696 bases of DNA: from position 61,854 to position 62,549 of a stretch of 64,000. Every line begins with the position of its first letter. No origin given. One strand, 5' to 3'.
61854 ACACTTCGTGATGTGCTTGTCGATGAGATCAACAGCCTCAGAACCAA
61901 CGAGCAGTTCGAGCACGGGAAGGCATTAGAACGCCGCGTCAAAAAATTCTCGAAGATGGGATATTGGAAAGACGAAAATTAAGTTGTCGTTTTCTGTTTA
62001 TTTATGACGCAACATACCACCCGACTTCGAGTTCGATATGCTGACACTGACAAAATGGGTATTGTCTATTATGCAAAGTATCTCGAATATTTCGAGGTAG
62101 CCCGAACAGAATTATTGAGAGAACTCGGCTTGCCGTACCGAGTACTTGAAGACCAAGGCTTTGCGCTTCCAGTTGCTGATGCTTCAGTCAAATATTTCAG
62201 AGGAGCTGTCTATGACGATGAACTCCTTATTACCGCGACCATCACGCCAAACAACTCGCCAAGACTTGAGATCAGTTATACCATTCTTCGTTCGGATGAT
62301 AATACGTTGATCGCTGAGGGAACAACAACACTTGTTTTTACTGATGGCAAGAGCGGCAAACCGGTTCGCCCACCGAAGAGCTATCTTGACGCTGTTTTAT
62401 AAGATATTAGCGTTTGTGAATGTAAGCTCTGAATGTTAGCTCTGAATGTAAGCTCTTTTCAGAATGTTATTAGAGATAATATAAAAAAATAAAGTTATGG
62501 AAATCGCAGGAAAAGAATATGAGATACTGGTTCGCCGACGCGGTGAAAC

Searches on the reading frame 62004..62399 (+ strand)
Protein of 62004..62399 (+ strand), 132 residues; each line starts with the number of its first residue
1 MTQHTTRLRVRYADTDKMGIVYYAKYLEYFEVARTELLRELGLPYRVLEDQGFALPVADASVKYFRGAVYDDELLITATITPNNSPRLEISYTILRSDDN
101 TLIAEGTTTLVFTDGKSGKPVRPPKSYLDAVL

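Call 47: search_protein_families(library=pfam, proteins=[window:62004-62399:+], max_evalue=0.001)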
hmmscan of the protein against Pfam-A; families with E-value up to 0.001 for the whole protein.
window:62004-62399:+ (132 aa): 2 families
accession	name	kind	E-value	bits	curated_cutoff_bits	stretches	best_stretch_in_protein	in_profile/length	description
PF13279.12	4HBT_2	-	7.3e-20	72.1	25.5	1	10-129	1-120/122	Thioesterase-like superfamily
PF03061.28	4HBT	-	1.7e-10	41.5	20.6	1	18-101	1-77/79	Thioesterase superfamily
